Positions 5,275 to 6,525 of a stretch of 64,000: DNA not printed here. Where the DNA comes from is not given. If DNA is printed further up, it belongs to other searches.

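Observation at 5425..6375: A plant-type GDP-mannose 3,5-epimerase (GME) homologue sits in the glycan locus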

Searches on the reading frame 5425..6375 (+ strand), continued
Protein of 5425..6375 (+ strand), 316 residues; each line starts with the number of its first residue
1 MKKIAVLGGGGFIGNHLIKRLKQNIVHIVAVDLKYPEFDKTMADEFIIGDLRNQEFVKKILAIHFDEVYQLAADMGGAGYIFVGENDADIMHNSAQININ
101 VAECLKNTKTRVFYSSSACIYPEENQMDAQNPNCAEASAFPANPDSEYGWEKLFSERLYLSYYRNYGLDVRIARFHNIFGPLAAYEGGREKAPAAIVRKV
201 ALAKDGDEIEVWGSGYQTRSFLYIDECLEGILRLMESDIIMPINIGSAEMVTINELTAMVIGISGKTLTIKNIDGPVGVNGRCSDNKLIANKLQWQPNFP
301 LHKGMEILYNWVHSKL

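Call 47: find_encoding_contigs(protein=P0003, flank=10000, max_places=2)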
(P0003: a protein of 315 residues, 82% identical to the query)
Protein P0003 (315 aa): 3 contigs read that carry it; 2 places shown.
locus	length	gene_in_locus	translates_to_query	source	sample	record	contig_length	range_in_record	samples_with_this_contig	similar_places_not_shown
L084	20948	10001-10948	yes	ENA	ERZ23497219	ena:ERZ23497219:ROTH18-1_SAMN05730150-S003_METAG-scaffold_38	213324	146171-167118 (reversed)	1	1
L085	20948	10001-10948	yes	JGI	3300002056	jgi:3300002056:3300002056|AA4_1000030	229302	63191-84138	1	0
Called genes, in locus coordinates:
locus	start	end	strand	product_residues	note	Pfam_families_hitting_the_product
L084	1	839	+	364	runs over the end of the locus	PF13439:Glyco_transf_4, PF00534:Glycos_transf_1, PF13692:Glyco_trans_1_4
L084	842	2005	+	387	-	-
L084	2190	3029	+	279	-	-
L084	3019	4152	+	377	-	PF13477:Glyco_trans_4_2, PF13439:Glyco_transf_4, PF13579:Glyco_trans_4_4, PF00534:Glycos_transf_1, PF13692:Glyco_trans_1_4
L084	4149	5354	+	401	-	PF13439:Glyco_transf_4, PF00534:Glycos_transf_1, PF13692:Glyco_trans_1_4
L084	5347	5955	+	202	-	PF02397:Bac_transf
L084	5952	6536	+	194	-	PF17836:PglD_N, PF25087:GMPPB_C (faint), PF25084:LbH_EIF2B (faint), PF00132:Hexapep, PF14602:Hexapep_2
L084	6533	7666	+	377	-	PF01041:DegT_DnrJ_EryC1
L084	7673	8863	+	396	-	PF00534:Glycos_transf_1, PF13692:Glyco_trans_1_4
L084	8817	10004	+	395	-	PF00534:Glycos_transf_1, PF13692:Glyco_trans_1_4, PF13524:Glyco_trans_1_2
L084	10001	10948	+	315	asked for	PF01073:3Beta_HSD (weak), PF01370:Epimerase, PF04321:RmlD_sub_bind (weak), PF07993:NAD_binding_4 (faint), PF16363:GDP_Man_Dehyd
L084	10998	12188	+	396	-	PF01619:Pro_dh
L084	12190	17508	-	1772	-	PF00801:PKD, PF18911:PKD_4, PF18911:PKD_4, PF00801:PKD, PF18911:PKD_4, PF18911:PKD_4, PF18911:PKD_4, PF13585:CHU_C, +4 more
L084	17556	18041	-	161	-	PF00075:RNase_H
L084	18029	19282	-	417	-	PF08245:Mur_ligase_M, PF27239:FOL3_C (weak), PF02875:Mur_ligase_C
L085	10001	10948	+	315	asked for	PF01073:3Beta_HSD (weak), PF01370:Epimerase, PF04321:RmlD_sub_bind (weak), PF07993:NAD_binding_4 (faint), PF16363:GDP_Man_Dehyd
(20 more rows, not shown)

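Call 48: find_encoding_contigs(protein=P0032, flank=10000, max_places=2)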
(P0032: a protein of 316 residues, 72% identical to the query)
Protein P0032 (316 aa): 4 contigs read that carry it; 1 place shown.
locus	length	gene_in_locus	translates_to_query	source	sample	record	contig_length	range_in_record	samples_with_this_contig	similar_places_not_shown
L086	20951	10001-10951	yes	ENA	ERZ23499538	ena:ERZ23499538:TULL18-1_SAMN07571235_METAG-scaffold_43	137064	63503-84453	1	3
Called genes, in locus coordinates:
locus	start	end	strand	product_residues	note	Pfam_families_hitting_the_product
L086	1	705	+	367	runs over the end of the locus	PF13439:Glyco_transf_4, PF13579:Glyco_trans_4_4 (weak), PF20706:GT4-conflict, PF00534:Glycos_transf_1, PF13692:Glyco_trans_1_4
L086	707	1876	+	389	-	-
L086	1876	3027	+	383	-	PF04932:Wzy_C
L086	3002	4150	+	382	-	PF13477:Glyco_trans_4_2, PF13439:Glyco_transf_4, PF13579:Glyco_trans_4_4, PF00534:Glycos_transf_1, PF13692:Glyco_trans_1_4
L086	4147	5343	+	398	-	PF13439:Glyco_transf_4, PF00534:Glycos_transf_1, PF13692:Glyco_trans_1_4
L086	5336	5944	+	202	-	PF02397:Bac_transf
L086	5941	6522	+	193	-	PF17836:PglD_N, PF25084:LbH_EIF2B (faint), PF25087:GMPPB_C (faint), PF00132:Hexapep, PF14602:Hexapep_2 (weak)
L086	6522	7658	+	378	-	PF01041:DegT_DnrJ_EryC1, PF00155:Aminotran_1_2 (faint)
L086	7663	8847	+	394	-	PF13439:Glyco_transf_4 (faint), PF00534:Glycos_transf_1, PF13692:Glyco_trans_1_4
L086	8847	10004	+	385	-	PF00534:Glycos_transf_1, PF13692:Glyco_trans_1_4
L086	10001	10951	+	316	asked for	PF01073:3Beta_HSD (weak), PF01370:Epimerase, PF16363:GDP_Man_Dehyd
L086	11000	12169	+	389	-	PF01619:Pro_dh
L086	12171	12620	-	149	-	PF00075:RNase_H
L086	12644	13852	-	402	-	PF08245:Mur_ligase_M, PF02875:Mur_ligase_C (weak)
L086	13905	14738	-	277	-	-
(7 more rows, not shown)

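Call 55: search_protein_families(library=pfam, alignment_id=A2, max_evalue=0.00001)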
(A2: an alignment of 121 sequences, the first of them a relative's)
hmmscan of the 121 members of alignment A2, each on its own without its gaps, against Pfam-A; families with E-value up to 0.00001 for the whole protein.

A. member 1, L002:4081-5940:+ (620 aa): 2 families
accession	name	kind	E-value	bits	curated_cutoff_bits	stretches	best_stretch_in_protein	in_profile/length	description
PF02543.21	Carbam_trans_N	-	2.4e-93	313.7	24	1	5-351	2-345/346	Carbamoyltransferase N-terminus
PF16861.10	Carbam_trans_C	-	1.2e-72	243.4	27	1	412-601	1-170/170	Carbamoyltransferase C-terminus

B. families by the number of members that match (of 121 scanned): 132 families (the first 25 are shown)
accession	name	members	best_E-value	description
PF13692.12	Glyco_trans_1_4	8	4.7e-32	Glycosyl transferases group 1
PF00534.26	Glycos_transf_1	7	4.6e-37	Glycosyl transferases group 1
PF16363.11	GDP_Man_Dehyd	5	2.9e-149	GDP-mannose 4,6 dehydratase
PF01370.27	Epimerase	5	1.4e-74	NAD dependent epimerase/dehydratase family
PF13579.12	Glyco_trans_4_4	5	3.3e-19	Glycosyl transferase 4-like domain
PF13439.12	Glyco_transf_4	5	3.6e-14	Glycosyltransferase Family 4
PF04321.23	RmlD_sub_bind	5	1.8e-11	RmlD substrate binding domain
PF13489.12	Methyltransf_23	4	2.7e-19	Methyltransferase domain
PF08241.18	Methyltransf_11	4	4.4e-15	Methyltransferase domain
PF02397.22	Bac_transf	3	3.8e-66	Bacterial sugar transferase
PF00535.33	Glycos_transf_2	3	2.8e-36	Glycosyl transferase family 2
PF01073.25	3Beta_HSD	3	4.9e-22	3-beta hydroxysteroid dehydrogenase/isomerase family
PF02719.21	Polysacc_synt_2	3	1.9e-17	Polysaccharide biosynthesis protein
PF08242.18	Methyltransf_12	3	4.5e-17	Methyltransferase domain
PF13524.12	Glyco_trans_1_2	3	3e-12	Glycosyl transferase-like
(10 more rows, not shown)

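Call 56: search_protein_families(library=ncbifam, alignment_id=A2, max_evalue=1e-40)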
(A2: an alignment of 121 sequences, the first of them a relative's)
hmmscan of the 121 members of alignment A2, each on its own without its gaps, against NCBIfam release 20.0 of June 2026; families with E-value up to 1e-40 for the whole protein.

A. member 1, L002:4081-5940:+ (620 aa): 0 families

B. families by the number of members that match (of 121 scanned): 86 families (the first 25 are shown)
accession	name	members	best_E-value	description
TIGR03023.1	WcaJ_sugtrans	3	2.4e-124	undecaprenyl-phosphate glucose phosphotransferase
TIGR03025.1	EPS_sugtrans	3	9.5e-113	exopolysaccharide biosynthesis polyprenyl glycosylphosphotransferase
TIGR03022.1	WbaP_sugtrans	3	6.8e-71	undecaprenyl-phosphate galactose phosphotransferase WbaP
TIGR03013.1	EpsB_2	3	9.4e-63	TIGR03013 family XrtA/PEP-CTERM system glycosyltransferase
NF052601.1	undeca_RfbP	3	7.3e-52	undecaprenyl-phosphate galactose phosphotransferase family protein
NF007640.0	PRK10307.1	2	4e-86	WcaI family glycosyltransferase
NF033581.1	transpos_IS5_4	2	1.5e-85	IS5 family transposase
NF007518.0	PRK10124.1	2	1.7e-78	undecaprenyl-phosphate glucose phosphotransferase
NF033551.1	transpos_IS1182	2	3.2e-58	IS1182 family transposase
NF050817.1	PolSacchBiosHfsE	2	2.1e-54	polysaccharide biosynthesis protein HfsE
TIGR04007.1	wcaI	2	8.4e-49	colanic acid biosynthesis glycosyltransferase WcaI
TIGR04056.1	OMP_RagA_SusC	1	8.1e-247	SusC/RagA family TonB-linked outer membrane protein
TIGR01117.1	mmdA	1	1.4e-243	methylmalonyl-CoA decarboxylase subunit alpha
TIGR01069.2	mutS2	1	6.3e-207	endonuclease MutS2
NF006088.0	PRK08238.1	1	3.7e-189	UbiA family prenyltransferase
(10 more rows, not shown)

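Call 59: search_protein_families(library=pfam, alignment_id=A3, max_evalue=0.00001)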
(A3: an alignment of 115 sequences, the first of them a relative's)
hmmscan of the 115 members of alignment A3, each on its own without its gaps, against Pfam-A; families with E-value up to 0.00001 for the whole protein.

A. member 1, L016:7233-8489:- (418 aa): 5 families
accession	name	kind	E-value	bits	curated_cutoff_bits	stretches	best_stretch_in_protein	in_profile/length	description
PF00534.26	Glycos_transf_1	-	6.6e-38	130.4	26.4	1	238-392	13-171/172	Glycosyl transferases group 1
PF13692.12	Glyco_trans_1_4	-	3.7e-30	105.5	27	1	244-376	5-139/142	Glycosyl transferases group 1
PF13439.12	Glyco_transf_4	-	7.2e-14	52.6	28.5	1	51-232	12-169/170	Glycosyltransferase Family 4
PF13579.12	Glyco_trans_4_4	-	4.2e-11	43.9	29.7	1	45-227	5-157/158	Glycosyl transferase 4-like domain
PF13524.12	Glyco_trans_1_2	-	2.7e-09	37.5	25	1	258-401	5-136/144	Glycosyl transferase-like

B. families by the number of members that match (of 115 scanned): 109 families (the first 25 are shown)
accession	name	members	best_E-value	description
PF00534.26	Glycos_transf_1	10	6.6e-38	Glycosyl transferases group 1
PF13692.12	Glyco_trans_1_4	10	3.7e-30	Glycosyl transferases group 1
PF13579.12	Glyco_trans_4_4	7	2.8e-22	Glycosyl transferase 4-like domain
PF03808.19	Glyco_tran_WecG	6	3.3e-61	Glycosyl transferase WecG/TagA/CpsF family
PF13439.12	Glyco_transf_4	6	4.4e-21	Glycosyltransferase Family 4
PF03721.20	UDPG_MGDP_dh_N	3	6.8e-61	UDP-glucose/GDP-mannose dehydrogenase family, NAD binding domain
PF02397.22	Bac_transf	3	1.9e-60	Bacterial sugar transferase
PF01370.27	Epimerase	3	1.2e-48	NAD dependent epimerase/dehydratase family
PF00005.33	ABC_tran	3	2.3e-46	ABC transporter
PF00984.24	UDPG_MGDP_dh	3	2.5e-36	UDP-glucose/GDP-mannose dehydrogenase family, central domain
PF03720.21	UDPG_MGDP_dh_C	3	1.1e-33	UDP-glucose/GDP-mannose dehydrogenase family, UDP binding domain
PF00535.33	Glycos_transf_2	3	1.3e-33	Glycosyl transferase family 2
PF13641.12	Glyco_tranf_2_3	3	1.9e-20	Glycosyltransferase like family 2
PF02543.21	Carbam_trans_N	2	3.5e-95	Carbamoyltransferase N-terminus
PF16861.10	Carbam_trans_C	2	1.1e-73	Carbamoyltransferase C-terminus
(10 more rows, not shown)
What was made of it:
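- Family-wide neighbourhoods are dominated by GT4, Bac_transf and WecG genes (calls 55, 56, 59). Glycosyltransferases are the most frequent neighbours family-wide (calls 55, 59).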

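Call 66: search_protein_families(library=ncbifam, proteins=[L008:7846-8964:+, L008:8979-9911:+, L013:8770-9996:+, L013:7366-8370:-, L002:8585-9889:+, L004:9125-9880:+, L003:9009-9902:+, L009:9050-9943:+, L007:8848-9858:+, L011:1797-3020:+], max_evalue=1e-15)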
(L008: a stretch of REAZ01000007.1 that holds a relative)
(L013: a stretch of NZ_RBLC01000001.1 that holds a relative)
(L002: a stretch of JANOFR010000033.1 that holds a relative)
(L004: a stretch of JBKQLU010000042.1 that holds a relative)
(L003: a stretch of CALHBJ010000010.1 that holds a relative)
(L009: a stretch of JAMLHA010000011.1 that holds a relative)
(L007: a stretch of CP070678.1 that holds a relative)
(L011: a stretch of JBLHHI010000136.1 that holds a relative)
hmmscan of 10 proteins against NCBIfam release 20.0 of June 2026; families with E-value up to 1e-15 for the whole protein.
L008:7846-8964:+ (373 aa): 4 families
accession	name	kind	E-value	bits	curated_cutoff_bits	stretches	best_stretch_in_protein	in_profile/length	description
TIGR01472.1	gmd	equivalog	2.2e-174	579.5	415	1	2-350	1-340/342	GDP-mannose 4,6-dehydratase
TIGR04180.1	EDH_00030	hypoth_equivalog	6.5e-28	97.7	475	1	5-276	2-263/297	NAD-dependent 4,6-dehydratase LegB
TIGR01181.1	dTDP_gluc_dehyt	equivalog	8.9e-28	97.3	365.1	1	5-338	3-301/321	dTDP-glucose 4,6-dehydratase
TIGR02622.1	CDP_4_6_dhtase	equivalog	2.7e-17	62.9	278.45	0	2-122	5-121/352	CDP-glucose 4,6-dehydratase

L008:8979-9911:+ (311 aa): 4 families
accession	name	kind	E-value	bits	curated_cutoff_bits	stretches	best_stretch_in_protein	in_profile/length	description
NF047922.1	GDPFucSynFcl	equivalog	1.7e-151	503.9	500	1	4-303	2-300/308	GDP-L-fucose synthase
TIGR01179.1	galE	equivalog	9.1e-20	70.7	262.3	1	39-307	53-325/332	UDP-glucose 4-epimerase GalE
TIGR01181.1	dTDP_gluc_dehyt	equivalog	3.4e-19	69.1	365.1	1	41-300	58-307/321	dTDP-glucose 4,6-dehydratase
TIGR04180.1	EDH_00030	hypoth_equivalog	3.1e-16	59.3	475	1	44-267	60-267/297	NAD-dependent 4,6-dehydratase LegB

L013:8770-9996:+ (409 aa): 2 families
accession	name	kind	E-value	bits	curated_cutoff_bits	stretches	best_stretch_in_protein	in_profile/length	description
NF007640.0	PRK10307.1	subfamily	4e-86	289.5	276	1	4-407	2-405/411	WcaI family glycosyltransferase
TIGR04007.1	wcaI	equivalog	8.4e-49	166.3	800.45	1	4-404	2-403/407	colanic acid biosynthesis glycosyltransferase WcaI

L013:7366-8370:- (334 aa): 9 families
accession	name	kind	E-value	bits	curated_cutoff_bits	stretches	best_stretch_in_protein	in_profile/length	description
TIGR01181.1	dTDP_gluc_dehyt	equivalog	7.1e-35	120.6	365.1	1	10-314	1-312/321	dTDP-glucose 4,6-dehydratase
TIGR04180.1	EDH_00030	hypoth_equivalog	9.4e-33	113.5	475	1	11-300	1-296/297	NAD-dependent 4,6-dehydratase LegB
NF008872.0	PRK11908.1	equivalog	1.4e-30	106.5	294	1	8-318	1-340/349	bifunctional UDP-4-keto-pentose/UDP-xylose synthase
NF005998.1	PRK08125.1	equivalog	2.1e-29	102.4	777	1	6-313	313-649/649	bifunctional UDP-4-amino-4-deoxy-L-arabinose formyltransferase/UDP-glucuronic acid oxidase ArnA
TIGR01179.1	galE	equivalog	1.2e-26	93.4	262.3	1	10-302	1-313/332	UDP-glucose 4-epimerase GalE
NF011728.1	PRK15181.1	equivalog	1e-22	80.6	760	1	9-228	16-242/348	Vi polysaccharide biosynthesis UDP-N-acetylglucosaminuronic acid C-4 epimerase TviC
NF007582.0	PRK10217.1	equivalog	6.6e-20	71.5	698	1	8-263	1-269/355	dTDP-glucose 4,6-dehydratase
TIGR02197.1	heptose_epim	equivalog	4.1e-17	62.3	274.6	1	11-282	1-280/316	ADP-glyceromanno-heptose 6-epimerase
NF007490.0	PRK10084.1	subfamily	4.3e-17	62.1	649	1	10-250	2-263/361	dTDP-glucose 4,6-dehydratase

L002:8585-9889:+ (435 aa): 0 families

L004:9125-9880:+ (252 aa): 0 families

L003:9009-9902:+ (298 aa): 2 families
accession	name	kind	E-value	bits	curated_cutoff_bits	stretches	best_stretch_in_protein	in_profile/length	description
TIGR01588.1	citE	equivalog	5.4e-56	189.8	443.4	1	2-292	4-283/288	citrate (pro-3S)-lyase subunit beta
NF038242.1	RipC_Ccl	equivalog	7e-51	173.3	375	1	1-292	1-268/268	itaconate degradation C-C-lyase RipC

L009:9050-9943:+ (298 aa): 0 families

L007:8848-9858:+ (337 aa): 18 families
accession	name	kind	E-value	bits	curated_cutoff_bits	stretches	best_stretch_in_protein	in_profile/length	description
NF047341.1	lactose_RbsR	equivalog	2.2e-67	227.8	382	1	4-337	1-328/331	ribose utilization transcriptional repressor RbsR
NF008269.0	PRK11041.1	equivalog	2.5e-62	210.9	436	1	5-337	9-337/342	DNA-binding transcriptional regulator CytR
NF007743.0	PRK10423.1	equivalog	7.9e-61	206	531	1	7-336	3-329/330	ribose operon transcriptional repressor RbsR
NF007979.0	PRK10703.1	equivalog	6e-57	193.3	501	1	7-336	3-330/341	HTH-type transcriptional repressor PurR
NF051853.1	TransRegUriRCory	equivalog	3.8e-53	180.7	550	1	7-337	2-324/327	transcriptional regulator UriR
NF008002.0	PRK10727.1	equivalog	1.1e-51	176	557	1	7-320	3-314/341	HTH-type transcriptional regulator GalR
NF007075.0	PRK09526.1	subfamily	2.3e-50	171.5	340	1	1-337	1-331/358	LacI family DNA-binding transcriptional regulator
TIGR01481.1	ccpA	equivalog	3e-49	168.2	442.35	1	5-309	2-303/330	catabolite control protein A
NF052440.1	TransRegGNTRPSEAE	equivalog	1.7e-46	158.9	400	1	4-337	4-333/333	HTH-type transcriptional regulator GntR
TIGR02417.1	fruct_sucro_rep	subfamily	2.3e-44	152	389.55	1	7-334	1-326/327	D-fructose-responsive transcription factor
NF007706.0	PRK10401.1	equivalog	1.1e-43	149.8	555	1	6-310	2-304/346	HTH-type transcriptional regulator GalS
NF047913.1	TransRegIdnR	equivalog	9e-39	133.7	500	1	1-314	1-310/331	DNA-binding transcriptional regulator IdnR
NF008452.0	PRK11303.1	equivalog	1.3e-37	129.8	385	1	30-334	28-328/332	catabolite repressor/activator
NF007449.0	PRK10014.1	subfamily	2.2e-34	119.1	310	1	3-334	4-341/342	Mal regulon transcriptional regulator MalI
NF011563.0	PRK14987.1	equivalog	4.2e-30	105.1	433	1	3-324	3-318/331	gluconate operon transcriptional repressor GntR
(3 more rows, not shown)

L011:1797-3020:+ (408 aa): 0 families
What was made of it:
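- Flavobacterium endophyticum L013 has a WcaI-family GT (289 bits against 276) immediately upstream of GME (call 66). A subgroup member sits next to gmd and fcl, enzymes of GDP-mannose metabolism (call 66). A genuine Fcl is encoded next to a GME orthologue in L008, so the two functions are distinct (call 66).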

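Call 79: find_encoding_contigs(protein=P0123, flank=6000, max_places=1)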
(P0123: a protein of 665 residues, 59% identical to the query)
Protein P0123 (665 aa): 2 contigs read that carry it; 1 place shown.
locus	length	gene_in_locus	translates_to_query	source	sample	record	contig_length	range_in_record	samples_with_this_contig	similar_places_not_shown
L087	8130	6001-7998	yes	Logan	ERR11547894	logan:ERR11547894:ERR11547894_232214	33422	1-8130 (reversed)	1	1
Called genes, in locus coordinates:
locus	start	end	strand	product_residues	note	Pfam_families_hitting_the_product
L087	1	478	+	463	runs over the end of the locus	PF08811:DUF1800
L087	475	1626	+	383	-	PF07394:DUF1501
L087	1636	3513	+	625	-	PF00664:ABC_membrane, PF00005:ABC_tran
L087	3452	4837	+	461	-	PF25919:BSH_CusB (faint), PF25917:BSH_RND (faint), PF25994:HH_AprE, PF26002:Beta-barrel_AprE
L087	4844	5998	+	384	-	-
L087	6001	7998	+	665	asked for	PF01073:3Beta_HSD (weak), PF01370:Epimerase, PF16363:GDP_Man_Dehyd, PF05830:NodZ (weak)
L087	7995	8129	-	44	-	?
